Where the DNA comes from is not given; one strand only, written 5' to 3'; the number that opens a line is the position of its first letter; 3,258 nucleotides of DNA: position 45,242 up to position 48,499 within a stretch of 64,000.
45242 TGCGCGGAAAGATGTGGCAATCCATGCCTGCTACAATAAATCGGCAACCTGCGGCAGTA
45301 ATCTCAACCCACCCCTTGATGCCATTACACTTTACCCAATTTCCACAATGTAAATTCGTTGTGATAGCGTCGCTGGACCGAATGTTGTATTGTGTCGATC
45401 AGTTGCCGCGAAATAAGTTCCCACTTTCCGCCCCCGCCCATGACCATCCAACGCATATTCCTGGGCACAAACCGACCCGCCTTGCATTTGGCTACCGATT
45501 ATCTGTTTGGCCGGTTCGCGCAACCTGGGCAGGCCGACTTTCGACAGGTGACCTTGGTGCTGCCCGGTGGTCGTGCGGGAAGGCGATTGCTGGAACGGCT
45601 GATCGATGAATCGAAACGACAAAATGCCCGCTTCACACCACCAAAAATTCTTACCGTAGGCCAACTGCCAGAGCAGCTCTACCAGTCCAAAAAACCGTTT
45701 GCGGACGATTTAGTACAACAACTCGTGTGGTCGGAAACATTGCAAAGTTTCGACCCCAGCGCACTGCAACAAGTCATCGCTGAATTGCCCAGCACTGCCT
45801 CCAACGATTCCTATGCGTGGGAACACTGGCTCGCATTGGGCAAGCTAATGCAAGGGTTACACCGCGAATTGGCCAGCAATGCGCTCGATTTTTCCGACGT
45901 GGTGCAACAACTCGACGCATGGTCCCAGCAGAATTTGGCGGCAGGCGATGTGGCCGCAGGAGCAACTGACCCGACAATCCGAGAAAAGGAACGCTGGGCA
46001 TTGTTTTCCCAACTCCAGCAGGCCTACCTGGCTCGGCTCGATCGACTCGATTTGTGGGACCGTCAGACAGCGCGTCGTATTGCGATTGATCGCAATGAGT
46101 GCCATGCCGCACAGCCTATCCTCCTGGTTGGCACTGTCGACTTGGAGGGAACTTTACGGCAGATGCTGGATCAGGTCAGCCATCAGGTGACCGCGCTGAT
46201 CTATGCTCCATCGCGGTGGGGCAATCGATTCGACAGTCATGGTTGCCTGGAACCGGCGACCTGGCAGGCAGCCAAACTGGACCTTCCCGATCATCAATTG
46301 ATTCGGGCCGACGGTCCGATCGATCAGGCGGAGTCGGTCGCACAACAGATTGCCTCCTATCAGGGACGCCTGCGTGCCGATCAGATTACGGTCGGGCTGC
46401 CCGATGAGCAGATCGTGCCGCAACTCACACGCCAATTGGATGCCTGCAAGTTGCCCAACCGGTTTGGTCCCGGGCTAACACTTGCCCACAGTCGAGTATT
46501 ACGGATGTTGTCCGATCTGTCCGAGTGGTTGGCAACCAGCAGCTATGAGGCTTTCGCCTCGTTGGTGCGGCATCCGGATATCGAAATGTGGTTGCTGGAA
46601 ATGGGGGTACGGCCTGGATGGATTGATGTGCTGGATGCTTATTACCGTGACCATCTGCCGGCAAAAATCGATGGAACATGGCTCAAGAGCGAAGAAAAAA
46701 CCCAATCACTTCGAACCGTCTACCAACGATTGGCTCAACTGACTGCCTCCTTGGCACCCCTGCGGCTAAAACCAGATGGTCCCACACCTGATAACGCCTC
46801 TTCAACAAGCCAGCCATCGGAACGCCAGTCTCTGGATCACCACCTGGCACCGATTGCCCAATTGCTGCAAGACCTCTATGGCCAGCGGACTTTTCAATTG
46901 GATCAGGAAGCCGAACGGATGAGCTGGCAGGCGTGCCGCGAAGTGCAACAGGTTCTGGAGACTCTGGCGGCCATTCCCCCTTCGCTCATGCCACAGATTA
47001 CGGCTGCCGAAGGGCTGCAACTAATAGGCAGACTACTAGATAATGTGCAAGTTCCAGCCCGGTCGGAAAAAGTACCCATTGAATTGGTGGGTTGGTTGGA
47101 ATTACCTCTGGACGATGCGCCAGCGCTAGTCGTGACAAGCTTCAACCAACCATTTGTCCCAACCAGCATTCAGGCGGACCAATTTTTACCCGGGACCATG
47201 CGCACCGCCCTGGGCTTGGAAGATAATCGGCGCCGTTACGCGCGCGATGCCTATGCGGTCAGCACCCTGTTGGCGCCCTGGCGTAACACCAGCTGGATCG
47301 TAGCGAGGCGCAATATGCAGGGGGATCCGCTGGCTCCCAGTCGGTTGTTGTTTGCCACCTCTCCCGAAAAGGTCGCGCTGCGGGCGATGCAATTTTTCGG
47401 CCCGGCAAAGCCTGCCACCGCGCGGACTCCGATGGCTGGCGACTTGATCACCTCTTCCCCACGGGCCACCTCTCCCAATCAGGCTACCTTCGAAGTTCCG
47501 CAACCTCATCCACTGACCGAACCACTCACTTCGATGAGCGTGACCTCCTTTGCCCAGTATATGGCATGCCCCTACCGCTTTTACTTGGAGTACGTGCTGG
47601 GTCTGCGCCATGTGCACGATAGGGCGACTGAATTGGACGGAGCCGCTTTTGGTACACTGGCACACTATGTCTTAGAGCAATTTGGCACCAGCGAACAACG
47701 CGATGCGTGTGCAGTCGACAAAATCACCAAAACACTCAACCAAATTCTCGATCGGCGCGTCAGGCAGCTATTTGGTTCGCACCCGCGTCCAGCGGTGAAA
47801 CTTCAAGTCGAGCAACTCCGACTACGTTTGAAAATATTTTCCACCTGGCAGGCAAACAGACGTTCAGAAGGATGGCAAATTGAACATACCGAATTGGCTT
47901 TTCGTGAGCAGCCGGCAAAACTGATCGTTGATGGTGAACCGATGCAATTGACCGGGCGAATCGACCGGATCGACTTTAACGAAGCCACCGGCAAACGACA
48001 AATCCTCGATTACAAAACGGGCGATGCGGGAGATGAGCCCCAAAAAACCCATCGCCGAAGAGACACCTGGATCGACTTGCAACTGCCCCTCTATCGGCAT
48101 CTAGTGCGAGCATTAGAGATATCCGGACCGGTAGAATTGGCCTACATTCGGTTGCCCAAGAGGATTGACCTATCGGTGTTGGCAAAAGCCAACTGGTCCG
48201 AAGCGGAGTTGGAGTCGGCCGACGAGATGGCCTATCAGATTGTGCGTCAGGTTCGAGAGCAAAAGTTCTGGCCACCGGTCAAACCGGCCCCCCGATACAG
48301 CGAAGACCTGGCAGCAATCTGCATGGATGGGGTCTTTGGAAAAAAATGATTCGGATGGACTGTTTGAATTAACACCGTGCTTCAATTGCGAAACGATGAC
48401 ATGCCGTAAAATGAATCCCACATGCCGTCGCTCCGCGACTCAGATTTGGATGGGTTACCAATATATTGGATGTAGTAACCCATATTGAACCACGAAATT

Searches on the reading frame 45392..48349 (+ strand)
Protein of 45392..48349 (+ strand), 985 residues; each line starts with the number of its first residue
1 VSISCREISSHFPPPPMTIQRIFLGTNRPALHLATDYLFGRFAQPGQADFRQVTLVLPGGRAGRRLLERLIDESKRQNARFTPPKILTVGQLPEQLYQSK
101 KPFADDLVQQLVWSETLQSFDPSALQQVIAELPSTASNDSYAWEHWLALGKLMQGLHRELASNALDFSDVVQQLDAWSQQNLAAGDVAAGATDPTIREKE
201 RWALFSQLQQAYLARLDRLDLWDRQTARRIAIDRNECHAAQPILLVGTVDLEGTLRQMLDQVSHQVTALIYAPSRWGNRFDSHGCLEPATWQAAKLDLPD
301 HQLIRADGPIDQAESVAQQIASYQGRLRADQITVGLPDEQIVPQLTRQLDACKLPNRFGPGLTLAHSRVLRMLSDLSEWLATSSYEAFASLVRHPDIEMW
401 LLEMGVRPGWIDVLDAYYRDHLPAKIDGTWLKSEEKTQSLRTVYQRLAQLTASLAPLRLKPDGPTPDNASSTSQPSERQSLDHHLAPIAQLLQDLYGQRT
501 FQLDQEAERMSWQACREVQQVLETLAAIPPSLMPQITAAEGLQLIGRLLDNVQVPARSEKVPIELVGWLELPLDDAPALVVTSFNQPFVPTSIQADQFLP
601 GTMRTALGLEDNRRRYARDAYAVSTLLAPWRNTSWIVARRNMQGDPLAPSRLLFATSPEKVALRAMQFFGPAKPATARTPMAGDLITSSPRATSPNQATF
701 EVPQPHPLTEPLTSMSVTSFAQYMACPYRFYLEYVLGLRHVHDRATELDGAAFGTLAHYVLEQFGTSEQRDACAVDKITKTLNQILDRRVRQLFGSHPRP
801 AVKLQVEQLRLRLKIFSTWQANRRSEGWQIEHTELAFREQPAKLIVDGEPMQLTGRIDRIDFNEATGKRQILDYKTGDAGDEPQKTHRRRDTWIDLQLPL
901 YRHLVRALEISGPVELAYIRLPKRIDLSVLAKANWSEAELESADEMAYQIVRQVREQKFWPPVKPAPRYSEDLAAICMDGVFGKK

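Call 30: search_protein_families(library=ncbifam, max_evalue=1e-15, proteins=[window:45392-48349:+])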
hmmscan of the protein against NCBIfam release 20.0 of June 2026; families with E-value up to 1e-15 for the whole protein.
window:45392-48349:+ (985 aa): 2 families
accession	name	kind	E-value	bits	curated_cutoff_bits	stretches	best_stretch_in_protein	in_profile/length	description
TIGR02786.1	addB_alphas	equivalog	9.5e-27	93.5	486.5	1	512-886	560-913/1024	double-strand break repair protein AddB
TIGR03623.1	TIGR03623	subfamily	5.3e-17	61.3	299.6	1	501-946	400-822/876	probable DNA repair protein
